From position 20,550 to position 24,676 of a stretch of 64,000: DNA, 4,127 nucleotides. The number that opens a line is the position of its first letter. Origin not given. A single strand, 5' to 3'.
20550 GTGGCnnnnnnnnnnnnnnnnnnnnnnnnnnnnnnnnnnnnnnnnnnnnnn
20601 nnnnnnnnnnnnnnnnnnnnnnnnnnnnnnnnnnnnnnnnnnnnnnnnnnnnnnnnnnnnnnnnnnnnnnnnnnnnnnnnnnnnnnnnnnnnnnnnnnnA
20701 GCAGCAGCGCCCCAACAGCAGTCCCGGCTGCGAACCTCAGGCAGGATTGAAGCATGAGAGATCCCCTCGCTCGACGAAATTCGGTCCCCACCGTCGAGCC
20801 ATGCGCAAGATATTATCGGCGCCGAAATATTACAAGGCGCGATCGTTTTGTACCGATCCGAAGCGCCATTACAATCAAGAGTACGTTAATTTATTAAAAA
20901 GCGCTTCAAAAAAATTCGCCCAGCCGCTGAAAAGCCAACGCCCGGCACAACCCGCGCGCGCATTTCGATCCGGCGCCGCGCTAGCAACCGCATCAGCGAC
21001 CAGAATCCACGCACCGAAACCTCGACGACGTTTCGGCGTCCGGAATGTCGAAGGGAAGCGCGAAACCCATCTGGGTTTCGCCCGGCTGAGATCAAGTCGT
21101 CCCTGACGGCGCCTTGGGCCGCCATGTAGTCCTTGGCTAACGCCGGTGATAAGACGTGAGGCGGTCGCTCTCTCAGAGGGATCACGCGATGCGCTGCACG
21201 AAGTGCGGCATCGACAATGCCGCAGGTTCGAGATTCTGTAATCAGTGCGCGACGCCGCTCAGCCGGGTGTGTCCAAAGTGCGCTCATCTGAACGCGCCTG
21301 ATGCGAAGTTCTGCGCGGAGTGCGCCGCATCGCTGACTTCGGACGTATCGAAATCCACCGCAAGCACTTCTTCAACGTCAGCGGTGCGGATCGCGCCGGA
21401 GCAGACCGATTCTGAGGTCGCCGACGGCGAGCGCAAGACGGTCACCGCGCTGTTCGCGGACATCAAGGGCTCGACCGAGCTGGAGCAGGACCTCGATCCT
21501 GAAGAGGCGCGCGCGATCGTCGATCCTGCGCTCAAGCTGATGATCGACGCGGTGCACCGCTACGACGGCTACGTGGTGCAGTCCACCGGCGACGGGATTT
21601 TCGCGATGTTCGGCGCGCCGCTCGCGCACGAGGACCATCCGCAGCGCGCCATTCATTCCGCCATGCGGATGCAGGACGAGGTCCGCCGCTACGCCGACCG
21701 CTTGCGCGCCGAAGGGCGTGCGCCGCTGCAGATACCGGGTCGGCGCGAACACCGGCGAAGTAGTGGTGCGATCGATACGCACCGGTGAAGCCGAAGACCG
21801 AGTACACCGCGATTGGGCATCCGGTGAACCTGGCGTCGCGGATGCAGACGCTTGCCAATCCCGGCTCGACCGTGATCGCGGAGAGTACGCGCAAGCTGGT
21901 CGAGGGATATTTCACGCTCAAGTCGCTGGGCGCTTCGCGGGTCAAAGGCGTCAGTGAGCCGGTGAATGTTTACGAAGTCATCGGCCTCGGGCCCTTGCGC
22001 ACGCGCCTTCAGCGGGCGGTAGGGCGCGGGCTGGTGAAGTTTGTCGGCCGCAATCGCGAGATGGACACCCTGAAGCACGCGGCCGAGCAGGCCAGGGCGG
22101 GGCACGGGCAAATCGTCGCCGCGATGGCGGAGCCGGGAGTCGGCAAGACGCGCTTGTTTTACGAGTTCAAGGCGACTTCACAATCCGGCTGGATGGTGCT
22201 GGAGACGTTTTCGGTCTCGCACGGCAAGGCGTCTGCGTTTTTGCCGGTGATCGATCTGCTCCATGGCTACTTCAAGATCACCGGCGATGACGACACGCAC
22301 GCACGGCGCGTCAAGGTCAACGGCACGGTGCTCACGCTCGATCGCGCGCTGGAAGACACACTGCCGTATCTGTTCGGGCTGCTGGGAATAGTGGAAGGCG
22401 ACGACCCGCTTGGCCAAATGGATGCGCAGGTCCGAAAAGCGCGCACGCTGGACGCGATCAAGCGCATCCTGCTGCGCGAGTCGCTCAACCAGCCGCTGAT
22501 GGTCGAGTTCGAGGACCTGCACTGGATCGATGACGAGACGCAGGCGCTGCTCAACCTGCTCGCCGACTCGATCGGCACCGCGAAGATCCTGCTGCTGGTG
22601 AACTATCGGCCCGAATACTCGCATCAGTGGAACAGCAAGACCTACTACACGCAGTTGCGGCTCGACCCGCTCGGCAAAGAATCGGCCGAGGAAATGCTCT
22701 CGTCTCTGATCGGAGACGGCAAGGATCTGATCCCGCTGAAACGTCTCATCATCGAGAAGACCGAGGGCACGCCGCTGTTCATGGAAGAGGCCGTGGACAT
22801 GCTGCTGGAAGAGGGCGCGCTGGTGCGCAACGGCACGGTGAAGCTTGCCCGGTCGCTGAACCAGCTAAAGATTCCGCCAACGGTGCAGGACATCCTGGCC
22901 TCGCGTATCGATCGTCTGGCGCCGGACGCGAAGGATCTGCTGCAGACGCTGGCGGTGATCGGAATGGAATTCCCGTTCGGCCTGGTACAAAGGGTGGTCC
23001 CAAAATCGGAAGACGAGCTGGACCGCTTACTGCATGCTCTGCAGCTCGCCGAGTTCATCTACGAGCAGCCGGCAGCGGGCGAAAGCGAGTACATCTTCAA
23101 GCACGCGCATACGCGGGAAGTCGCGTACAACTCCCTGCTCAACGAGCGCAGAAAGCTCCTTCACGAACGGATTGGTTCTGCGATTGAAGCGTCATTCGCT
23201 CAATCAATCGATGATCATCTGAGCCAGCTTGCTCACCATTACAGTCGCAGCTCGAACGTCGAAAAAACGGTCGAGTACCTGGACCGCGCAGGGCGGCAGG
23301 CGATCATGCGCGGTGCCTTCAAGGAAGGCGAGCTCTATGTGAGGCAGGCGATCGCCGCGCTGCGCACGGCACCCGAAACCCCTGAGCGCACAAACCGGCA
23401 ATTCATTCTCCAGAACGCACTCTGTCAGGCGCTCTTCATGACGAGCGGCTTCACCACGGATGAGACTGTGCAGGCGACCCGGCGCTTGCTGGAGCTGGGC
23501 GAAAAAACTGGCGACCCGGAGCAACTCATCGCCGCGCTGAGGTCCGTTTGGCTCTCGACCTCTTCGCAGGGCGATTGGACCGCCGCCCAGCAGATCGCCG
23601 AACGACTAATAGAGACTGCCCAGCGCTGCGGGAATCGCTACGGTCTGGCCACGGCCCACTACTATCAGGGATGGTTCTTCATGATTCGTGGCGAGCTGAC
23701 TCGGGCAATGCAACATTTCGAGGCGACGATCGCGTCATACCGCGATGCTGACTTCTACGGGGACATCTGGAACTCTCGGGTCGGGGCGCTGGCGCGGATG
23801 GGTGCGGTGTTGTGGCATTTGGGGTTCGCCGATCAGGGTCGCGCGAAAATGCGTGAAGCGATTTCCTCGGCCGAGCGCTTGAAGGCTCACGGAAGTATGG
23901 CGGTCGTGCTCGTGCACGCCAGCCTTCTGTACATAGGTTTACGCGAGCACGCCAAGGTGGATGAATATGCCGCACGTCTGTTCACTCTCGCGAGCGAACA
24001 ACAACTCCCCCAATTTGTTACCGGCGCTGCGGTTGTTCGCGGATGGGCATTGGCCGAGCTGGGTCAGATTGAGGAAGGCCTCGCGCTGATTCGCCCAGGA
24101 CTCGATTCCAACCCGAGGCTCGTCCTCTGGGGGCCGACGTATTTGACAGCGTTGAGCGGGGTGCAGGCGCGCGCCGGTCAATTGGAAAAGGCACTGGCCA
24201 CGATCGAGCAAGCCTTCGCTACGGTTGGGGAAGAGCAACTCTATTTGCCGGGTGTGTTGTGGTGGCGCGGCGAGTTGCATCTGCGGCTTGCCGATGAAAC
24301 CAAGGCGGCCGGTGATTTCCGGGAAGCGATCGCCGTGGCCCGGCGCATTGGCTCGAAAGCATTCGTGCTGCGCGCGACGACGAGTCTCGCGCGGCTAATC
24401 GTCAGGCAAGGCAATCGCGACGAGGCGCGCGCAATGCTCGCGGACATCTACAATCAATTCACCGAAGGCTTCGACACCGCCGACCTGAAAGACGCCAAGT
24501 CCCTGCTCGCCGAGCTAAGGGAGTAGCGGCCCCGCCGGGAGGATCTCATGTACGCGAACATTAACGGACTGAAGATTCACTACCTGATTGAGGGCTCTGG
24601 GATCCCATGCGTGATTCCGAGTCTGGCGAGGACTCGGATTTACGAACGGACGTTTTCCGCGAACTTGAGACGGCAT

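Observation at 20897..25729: Two ~210-bp direct repeats with conserved hairpins bracket a lower-GC cyclase-STAND + hydrolase islet next to tRNA-Leu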

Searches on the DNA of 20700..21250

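Call 12: search_rna_families(source=window, start=20700, end=21250, threshold=evalue, max_evalue=10)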
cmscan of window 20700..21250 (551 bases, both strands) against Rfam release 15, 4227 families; matches with E-value up to 10: 4.
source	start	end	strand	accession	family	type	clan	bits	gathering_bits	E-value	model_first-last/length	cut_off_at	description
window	20726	20753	-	RF01357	CRISPR-DR31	Gene; CRISPR;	-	19.6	35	0.15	1-37/37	no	CRISPR RNA direct repeat element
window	21220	21249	-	RF02476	GlsR7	Gene; snRNA; snoRNA; CD-box;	-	19.5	75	0.062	1-59/59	no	Small nucleolar RNA GlsR7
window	21080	21113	+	RF03453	mir-1276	Gene; miRNA;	-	15.4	100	4.6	1-82/82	no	mir-1276 microRNA precursor family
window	21068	21180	-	RF02180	ST7-AS1_2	Gene; lncRNA;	-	12.8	50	2.6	1-110/110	no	ST7 antisense RNA 1 conserved region 2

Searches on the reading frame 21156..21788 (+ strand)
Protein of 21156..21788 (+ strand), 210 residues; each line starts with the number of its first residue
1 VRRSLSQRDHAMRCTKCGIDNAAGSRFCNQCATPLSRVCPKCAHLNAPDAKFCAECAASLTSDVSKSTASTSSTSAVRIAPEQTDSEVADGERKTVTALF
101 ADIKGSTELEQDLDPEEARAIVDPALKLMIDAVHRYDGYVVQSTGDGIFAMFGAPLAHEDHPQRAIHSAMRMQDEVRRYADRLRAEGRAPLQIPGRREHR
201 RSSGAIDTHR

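Call 20: search_protein_families(library=pfam, proteins=[window:21156-21788:+], max_evalue=0.01)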
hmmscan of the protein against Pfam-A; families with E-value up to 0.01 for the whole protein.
window:21156-21788:+ (210 aa): 6 families
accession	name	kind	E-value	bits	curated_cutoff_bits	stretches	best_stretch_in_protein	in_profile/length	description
PF13240.11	Zn_Ribbon_1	-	8.8e-11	41.7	25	2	14-35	2-23/23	zinc-ribbon domain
PF12773.13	DZR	-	8.9e-10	39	27.3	1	14-56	1-44/45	Double zinc ribbon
PF00211.25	Guanylate_cyc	-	2.1e-07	31.2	21.9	1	93-178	6-91/183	Adenylate and Guanylate cyclase catalytic domain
PF24463.1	DUF7577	-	4.1e-07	29.9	28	2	12-35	3-26/27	Domain of unknown function (DUF7577)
PF13248.11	Zn_ribbon_3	-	0.00012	21.8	27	1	38-56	4-22/26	zinc-ribbon domain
PF18912.6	DZR_2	-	0.0074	16.5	27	0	37-61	8-32/56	Double zinc ribbon domain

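Call 21: search_protein_families(library=padloc, proteins=[window:21156-21788:+], max_evalue=0.01)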
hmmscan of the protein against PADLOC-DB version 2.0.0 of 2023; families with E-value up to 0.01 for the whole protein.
window:21156-21788:+ (210 aa): 11 families
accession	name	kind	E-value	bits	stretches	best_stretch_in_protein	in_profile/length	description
PDLC02370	PycC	-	1.3e-13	49.1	1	85-172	71-159/340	-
PDLC02367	PycC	-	5.8e-11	40.3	1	57-177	4-121/226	-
PDLC00764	PycC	-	5.6e-10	36.7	1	89-169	88-169/449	Pycsar cyclase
PDLC00767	PycC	-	1.3e-09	35.8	1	91-170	88-164/337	Pycsar cyclase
PDLC00761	PycC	-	1.8e-09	35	1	76-169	86-176/438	Pycsar cyclase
PDLC02369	PycC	-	7.6e-09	33.5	1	91-184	42-130/248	-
PDLC00766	PycC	-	1.2e-06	26.1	1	57-174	4-118/232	Pycsar cyclase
PDLC00734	PycC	-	1.4e-06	25.6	1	91-193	185-285/374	Pycsar cyclase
PDLC00763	PycC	-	1.7e-05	22.3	1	94-173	52-126/268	Pycsar cyclase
PDLC00765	PycC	-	0.00068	16.8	1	29-178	195-345/477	Pycsar cyclase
PDLC02368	PycC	-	0.0041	14.7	1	72-158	21-106/234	-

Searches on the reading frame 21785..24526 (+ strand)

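Call 20: search_protein_families(library=pfam, proteins=[window:21785-24526:+], max_evalue=0.01)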
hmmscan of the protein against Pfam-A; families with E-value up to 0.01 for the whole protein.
window:21785-24526:+ (913 aa): 12 families
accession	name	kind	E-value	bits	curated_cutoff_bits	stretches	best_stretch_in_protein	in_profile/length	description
PF13191.12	AAA_16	-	3.2e-16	60.7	32.6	1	85-266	1-162/167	AAA ATPase domain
PF13424.12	TPR_12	-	8.6e-12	45.5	30.1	1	825-890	6-73/77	Tetratricopeptide repeat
PF17874.7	TPR_MalT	-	7.3e-10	39.1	45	1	792-890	88-189/336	MalT-like TPR region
PF13432.12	TPR_16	-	1.6e-05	25.7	32.7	0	595-654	10-63/65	Tetratricopeptide repeat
PF07719.23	TPR_2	-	2.5e-05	24.5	27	0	824-851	3-30/34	Tetratricopeptide repeat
PF00211.25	Guanylate_cyc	-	0.00048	20.2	21.9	1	4-63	120-179/183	Adenylate and Guanylate cyclase catalytic domain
PF10345.15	Cohesin_load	-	0.00048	19.1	25.8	1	591-652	364-428/585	Cohesin loading factor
PF13174.12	TPR_6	-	0.00069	20.5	26.3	0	868-892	6-30/33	Tetratricopeptide repeat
PF13428.12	TPR_14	-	0.00074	20.4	23.5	0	864-892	3-31/44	Tetratricopeptide repeat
PF07721.20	TPR_4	-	0.0038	18.1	27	0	863-886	2-25/26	Tetratricopeptide repeat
PF14559.12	TPR_19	-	0.0056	17.4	25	0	841-890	3-53/68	Tetratricopeptide repeat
PF22888.1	FIMAH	-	0.0085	17.1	24.8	0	467-502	17-51/81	FIMAH domain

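Call 21: search_protein_families(library=padloc, proteins=[window:21785-24526:+], max_evalue=0.01)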
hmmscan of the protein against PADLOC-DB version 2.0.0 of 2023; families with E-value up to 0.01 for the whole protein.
window:21785-24526:+ (913 aa): 0 families
